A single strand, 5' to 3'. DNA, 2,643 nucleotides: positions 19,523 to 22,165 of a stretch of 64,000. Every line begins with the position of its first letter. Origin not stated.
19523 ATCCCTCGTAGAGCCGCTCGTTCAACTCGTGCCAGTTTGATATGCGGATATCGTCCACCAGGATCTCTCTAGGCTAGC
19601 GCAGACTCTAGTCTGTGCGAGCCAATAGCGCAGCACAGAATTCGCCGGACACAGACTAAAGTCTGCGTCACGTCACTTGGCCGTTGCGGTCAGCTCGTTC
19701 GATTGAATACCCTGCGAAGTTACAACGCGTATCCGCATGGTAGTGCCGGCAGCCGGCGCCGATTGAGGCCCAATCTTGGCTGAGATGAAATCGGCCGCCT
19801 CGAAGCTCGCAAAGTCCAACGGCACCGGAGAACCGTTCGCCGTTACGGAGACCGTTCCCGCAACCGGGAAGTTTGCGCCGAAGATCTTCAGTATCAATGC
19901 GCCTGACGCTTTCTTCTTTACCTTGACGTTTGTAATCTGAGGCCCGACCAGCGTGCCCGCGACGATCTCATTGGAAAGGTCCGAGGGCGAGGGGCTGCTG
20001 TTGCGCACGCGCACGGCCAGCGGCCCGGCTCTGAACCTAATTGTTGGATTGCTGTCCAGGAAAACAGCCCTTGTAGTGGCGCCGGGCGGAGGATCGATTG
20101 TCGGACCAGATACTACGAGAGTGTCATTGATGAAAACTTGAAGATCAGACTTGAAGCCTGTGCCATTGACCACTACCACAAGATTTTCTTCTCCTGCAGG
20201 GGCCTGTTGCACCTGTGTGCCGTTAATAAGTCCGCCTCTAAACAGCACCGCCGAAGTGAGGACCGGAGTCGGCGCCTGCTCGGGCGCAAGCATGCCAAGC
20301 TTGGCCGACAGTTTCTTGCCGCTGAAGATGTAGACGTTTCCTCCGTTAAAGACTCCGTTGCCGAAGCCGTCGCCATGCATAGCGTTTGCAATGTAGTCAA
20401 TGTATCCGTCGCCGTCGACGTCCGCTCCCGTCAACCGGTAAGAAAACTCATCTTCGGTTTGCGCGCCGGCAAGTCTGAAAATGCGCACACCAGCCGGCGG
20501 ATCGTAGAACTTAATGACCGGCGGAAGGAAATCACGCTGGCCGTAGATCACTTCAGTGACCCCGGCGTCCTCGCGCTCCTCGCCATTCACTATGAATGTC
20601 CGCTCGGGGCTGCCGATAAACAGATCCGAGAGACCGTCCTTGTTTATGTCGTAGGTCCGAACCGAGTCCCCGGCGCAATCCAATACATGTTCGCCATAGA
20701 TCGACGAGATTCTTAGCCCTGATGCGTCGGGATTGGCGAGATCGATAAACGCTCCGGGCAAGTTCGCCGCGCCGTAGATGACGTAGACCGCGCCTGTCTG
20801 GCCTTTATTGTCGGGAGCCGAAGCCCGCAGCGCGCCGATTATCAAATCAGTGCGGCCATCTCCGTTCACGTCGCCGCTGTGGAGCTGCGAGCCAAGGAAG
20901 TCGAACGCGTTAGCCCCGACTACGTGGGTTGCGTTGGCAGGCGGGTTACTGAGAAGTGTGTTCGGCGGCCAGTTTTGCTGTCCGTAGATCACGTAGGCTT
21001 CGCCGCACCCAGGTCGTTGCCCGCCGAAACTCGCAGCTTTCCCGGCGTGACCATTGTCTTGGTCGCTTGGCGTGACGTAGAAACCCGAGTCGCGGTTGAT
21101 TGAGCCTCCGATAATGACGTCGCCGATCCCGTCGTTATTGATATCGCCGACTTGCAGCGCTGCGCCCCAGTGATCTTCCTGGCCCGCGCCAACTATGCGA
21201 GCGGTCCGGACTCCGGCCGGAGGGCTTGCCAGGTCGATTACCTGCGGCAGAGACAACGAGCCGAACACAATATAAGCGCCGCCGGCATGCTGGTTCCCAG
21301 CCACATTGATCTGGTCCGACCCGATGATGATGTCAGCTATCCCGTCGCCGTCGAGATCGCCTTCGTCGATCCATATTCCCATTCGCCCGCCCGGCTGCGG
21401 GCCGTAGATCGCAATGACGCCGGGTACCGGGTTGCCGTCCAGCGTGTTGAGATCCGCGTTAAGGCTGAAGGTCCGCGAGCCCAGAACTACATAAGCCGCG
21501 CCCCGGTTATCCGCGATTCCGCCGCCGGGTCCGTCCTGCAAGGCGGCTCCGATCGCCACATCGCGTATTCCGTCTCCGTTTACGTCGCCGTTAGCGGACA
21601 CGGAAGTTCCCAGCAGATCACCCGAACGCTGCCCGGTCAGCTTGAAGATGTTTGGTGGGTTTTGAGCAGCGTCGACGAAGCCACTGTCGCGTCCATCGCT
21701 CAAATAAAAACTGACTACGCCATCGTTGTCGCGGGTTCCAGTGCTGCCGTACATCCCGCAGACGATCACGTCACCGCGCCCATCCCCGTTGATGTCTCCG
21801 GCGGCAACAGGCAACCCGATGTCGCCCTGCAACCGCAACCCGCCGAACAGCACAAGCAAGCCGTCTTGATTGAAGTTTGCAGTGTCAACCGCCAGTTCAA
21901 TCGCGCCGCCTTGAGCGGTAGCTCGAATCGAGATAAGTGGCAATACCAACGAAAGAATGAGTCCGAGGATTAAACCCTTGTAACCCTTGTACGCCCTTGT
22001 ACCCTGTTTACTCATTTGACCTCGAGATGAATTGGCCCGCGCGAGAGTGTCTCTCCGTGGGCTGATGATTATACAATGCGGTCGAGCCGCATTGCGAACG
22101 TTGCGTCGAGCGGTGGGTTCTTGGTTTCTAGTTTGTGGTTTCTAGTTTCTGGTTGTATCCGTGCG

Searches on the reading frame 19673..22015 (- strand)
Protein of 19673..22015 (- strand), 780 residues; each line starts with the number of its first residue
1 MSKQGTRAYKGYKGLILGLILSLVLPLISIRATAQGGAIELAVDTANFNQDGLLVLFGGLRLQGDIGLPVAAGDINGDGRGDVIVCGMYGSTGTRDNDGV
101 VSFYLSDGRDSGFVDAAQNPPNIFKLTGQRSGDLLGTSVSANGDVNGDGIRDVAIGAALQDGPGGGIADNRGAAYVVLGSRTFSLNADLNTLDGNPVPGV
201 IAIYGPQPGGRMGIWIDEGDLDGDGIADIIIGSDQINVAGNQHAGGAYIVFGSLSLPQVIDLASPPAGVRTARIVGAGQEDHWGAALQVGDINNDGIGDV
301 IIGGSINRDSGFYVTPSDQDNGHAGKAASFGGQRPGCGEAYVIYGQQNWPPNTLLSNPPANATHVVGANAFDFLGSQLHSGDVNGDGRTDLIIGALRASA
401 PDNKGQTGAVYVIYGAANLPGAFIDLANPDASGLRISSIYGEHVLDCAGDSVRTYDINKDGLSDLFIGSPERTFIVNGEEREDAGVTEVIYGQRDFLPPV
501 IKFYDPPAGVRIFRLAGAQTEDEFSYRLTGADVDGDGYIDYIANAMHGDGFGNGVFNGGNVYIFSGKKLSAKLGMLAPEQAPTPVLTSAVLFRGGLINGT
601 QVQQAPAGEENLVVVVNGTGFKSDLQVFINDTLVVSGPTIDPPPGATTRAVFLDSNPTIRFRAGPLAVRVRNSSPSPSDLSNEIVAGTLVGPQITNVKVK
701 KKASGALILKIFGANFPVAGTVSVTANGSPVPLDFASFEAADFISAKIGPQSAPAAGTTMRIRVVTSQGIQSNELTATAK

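Call 14: search_protein_families(library=pfam, proteins=[window:19673-22015:-], max_evalue=0.01)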
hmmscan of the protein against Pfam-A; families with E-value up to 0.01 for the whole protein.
window:19673-22015:- (780 aa): 3 families
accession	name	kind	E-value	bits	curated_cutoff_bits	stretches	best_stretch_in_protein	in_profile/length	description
PF01839.29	FG-GAP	-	8.2e-29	99.4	22.1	5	375-413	2-37/37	FG-GAP repeat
PF13517.12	FG-GAP_3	-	5.3e-11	43.4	26.9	0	74-154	1-60/61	FG-GAP-like repeat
PF01833.30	TIG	-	0.0074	16.7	20.9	0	611-636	16-44/84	IPT/TIG domain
